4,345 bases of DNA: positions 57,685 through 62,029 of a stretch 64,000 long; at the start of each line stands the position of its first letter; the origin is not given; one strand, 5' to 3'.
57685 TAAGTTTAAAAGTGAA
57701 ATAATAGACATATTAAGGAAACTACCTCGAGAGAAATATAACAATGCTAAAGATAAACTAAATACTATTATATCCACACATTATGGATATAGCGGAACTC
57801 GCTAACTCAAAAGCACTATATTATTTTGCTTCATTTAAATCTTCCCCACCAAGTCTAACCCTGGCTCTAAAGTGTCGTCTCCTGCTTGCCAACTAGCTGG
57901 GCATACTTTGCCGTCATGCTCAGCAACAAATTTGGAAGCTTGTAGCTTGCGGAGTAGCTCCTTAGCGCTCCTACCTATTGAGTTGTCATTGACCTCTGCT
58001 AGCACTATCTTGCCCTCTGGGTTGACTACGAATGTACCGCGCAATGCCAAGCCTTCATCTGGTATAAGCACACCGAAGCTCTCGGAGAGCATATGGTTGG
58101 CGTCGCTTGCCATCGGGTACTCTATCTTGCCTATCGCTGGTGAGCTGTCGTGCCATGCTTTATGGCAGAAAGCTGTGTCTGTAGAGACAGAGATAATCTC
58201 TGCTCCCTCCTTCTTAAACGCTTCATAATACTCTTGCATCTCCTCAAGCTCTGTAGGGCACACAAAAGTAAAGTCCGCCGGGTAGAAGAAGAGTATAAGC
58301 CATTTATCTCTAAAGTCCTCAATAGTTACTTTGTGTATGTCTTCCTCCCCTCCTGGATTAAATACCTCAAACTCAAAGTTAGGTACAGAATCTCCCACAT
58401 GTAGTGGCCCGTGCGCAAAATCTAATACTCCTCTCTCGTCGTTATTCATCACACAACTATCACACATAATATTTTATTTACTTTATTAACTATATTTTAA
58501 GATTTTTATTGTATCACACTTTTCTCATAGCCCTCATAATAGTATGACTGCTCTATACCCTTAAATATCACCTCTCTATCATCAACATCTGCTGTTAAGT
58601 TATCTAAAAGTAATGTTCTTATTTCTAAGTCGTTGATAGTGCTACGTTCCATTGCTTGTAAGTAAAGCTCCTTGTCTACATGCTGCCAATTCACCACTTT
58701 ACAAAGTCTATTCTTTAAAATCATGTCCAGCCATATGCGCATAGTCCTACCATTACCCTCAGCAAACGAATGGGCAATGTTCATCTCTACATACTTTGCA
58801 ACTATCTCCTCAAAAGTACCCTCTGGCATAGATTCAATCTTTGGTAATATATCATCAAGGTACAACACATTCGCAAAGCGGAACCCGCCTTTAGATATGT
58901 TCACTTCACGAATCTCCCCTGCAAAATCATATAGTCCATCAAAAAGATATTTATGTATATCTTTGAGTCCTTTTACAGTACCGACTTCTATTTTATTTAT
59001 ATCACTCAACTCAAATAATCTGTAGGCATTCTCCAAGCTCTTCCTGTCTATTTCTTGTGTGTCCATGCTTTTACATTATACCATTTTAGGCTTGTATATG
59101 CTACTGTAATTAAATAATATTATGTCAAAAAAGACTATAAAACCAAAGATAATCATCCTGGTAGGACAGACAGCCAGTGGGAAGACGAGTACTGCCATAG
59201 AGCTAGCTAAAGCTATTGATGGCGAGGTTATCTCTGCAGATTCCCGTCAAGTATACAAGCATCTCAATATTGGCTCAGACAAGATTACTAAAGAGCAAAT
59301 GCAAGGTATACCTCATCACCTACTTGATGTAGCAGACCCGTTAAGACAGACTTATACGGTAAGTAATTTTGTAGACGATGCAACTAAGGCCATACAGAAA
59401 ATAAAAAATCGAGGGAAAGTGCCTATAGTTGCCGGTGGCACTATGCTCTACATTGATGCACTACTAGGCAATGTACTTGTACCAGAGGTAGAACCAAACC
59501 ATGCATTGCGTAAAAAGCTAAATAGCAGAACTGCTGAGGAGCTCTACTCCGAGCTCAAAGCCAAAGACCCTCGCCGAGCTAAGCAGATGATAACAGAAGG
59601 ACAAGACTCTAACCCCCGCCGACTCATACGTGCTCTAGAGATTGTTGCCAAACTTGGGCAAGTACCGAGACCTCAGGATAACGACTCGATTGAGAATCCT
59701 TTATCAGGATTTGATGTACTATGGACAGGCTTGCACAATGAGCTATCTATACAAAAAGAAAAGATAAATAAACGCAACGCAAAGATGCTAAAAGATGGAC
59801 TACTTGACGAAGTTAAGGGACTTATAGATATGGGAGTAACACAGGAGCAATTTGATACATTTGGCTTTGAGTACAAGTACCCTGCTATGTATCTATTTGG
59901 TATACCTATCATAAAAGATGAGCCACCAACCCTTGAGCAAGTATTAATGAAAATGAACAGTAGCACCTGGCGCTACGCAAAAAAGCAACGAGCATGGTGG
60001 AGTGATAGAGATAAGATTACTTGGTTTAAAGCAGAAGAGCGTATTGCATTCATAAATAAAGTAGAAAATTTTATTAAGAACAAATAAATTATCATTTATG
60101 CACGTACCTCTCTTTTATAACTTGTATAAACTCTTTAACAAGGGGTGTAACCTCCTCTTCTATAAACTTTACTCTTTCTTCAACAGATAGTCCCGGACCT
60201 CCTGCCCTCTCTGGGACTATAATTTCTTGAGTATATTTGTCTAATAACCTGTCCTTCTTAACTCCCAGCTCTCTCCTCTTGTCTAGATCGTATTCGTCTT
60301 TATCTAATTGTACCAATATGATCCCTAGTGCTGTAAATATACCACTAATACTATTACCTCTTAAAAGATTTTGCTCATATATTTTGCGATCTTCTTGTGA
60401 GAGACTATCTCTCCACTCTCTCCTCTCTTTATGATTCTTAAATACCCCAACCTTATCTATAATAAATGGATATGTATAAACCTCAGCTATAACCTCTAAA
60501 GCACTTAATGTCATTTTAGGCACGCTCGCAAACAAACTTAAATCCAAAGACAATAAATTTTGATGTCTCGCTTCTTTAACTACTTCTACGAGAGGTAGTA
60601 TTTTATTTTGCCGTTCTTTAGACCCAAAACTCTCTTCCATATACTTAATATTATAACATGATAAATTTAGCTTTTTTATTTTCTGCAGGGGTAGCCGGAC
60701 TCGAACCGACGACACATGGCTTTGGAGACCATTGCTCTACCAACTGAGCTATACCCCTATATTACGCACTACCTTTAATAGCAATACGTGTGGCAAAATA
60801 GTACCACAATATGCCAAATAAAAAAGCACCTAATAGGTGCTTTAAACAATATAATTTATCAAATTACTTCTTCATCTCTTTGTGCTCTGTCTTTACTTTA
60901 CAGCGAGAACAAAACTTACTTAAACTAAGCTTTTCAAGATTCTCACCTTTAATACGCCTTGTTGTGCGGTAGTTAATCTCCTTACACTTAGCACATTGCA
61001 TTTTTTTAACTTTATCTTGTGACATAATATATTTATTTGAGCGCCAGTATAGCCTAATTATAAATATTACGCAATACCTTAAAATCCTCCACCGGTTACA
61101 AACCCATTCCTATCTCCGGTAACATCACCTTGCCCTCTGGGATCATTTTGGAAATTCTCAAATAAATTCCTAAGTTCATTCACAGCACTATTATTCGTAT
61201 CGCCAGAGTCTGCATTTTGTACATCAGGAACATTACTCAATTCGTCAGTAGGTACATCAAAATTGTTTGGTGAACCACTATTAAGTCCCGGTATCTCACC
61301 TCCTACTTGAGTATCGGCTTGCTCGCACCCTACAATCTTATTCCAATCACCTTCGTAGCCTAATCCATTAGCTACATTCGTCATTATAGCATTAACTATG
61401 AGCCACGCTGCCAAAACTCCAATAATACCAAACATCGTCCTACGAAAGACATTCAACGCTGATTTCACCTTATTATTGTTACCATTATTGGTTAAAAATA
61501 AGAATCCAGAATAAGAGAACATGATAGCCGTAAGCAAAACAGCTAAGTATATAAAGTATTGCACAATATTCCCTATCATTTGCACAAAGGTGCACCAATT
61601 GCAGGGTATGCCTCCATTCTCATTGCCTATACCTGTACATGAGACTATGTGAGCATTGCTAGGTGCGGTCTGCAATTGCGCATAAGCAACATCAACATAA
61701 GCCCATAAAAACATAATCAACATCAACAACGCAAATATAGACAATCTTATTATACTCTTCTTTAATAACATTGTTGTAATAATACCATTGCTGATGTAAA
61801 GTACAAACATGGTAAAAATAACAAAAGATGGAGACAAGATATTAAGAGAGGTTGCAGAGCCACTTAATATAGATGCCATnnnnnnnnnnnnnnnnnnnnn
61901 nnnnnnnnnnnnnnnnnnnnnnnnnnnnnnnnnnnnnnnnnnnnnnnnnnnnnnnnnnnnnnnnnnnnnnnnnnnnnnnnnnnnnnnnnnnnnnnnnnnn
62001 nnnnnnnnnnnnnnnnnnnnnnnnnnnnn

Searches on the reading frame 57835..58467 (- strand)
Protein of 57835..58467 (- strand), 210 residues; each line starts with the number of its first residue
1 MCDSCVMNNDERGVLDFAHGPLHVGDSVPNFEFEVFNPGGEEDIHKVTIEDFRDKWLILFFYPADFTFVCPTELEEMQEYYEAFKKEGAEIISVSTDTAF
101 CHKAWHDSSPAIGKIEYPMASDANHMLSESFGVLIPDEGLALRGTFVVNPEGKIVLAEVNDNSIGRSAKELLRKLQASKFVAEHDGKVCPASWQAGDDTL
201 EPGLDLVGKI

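Call 11: search_protein_families(library=pfam, proteins=[window:57835-58467:-], max_evalue=0.001)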
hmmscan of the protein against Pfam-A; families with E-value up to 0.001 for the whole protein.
window:57835-58467:- (210 aa): 4 families
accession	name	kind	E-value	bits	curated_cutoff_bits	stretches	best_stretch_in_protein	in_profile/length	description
PF00578.27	AhpC-TSA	-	4.8e-38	130.3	26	1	24-155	1-122/124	AhpC/TSA family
PF08534.16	Redoxin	-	8.8e-19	68.2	26.6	1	24-164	2-138/148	Redoxin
PF10417.14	1-cysPrx_C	-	1.3e-05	25.5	21.1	1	179-200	3-24/41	C-terminal domain of 1-Cys peroxiredoxin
PF02630.20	SCO1-SenC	-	6.4e-05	23.4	22.8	1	45-93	12-62/134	SCO1/SenC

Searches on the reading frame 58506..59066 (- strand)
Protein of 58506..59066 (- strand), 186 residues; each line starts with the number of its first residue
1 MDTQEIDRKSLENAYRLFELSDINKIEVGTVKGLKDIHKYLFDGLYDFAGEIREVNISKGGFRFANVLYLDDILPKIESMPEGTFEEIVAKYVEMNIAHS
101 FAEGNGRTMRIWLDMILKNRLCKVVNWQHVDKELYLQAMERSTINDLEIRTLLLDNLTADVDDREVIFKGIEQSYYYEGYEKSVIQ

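Call 11: search_protein_families(library=pfam, proteins=[window:58506-59066:-], max_evalue=0.001)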
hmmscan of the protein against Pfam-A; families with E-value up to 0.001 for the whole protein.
window:58506-59066:- (186 aa): 1 family
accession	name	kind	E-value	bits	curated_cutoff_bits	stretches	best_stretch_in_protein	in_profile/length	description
PF02661.23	Fic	-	3.2e-11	44.4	24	1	31-117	4-93/93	Fic/DOC family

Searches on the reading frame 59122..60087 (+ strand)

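Call 11: search_protein_families(library=pfam, proteins=[window:59122-60087:+], max_evalue=0.001)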
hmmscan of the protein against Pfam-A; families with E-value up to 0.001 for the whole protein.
window:59122-60087:+ (321 aa): 3 families
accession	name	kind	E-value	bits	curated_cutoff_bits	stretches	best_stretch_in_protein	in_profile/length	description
PF01715.23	IPPT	-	9.7e-58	196.1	23.6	1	43-293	1-240/243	IPP transferase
PF01745.22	IPT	-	4e-09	36.7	20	1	9-114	2-106/233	Isopentenyl transferase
PF06414.18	Zeta_toxin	-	0.00043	20.2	22.3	1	4-37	12-47/199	Zeta toxin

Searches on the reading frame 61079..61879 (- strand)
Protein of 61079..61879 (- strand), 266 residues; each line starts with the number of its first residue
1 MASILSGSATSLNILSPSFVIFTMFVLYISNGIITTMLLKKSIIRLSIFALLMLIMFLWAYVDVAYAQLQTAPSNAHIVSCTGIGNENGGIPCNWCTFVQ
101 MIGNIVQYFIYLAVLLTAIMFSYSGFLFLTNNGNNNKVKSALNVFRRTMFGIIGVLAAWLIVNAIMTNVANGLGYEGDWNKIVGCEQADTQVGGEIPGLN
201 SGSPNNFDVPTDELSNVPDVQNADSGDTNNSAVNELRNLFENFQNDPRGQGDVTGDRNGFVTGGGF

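Call 11: search_protein_families(library=pfam, proteins=[window:61079-61879:-], max_evalue=0.001)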
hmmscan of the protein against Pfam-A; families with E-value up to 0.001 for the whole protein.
window:61079-61879:- (266 aa): 1 family
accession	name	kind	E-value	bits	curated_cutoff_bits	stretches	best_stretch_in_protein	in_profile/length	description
PF18895.5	T4SS_pilin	-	1.8e-05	25.2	26.6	1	98-165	5-71/71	Type IV secretion system pilin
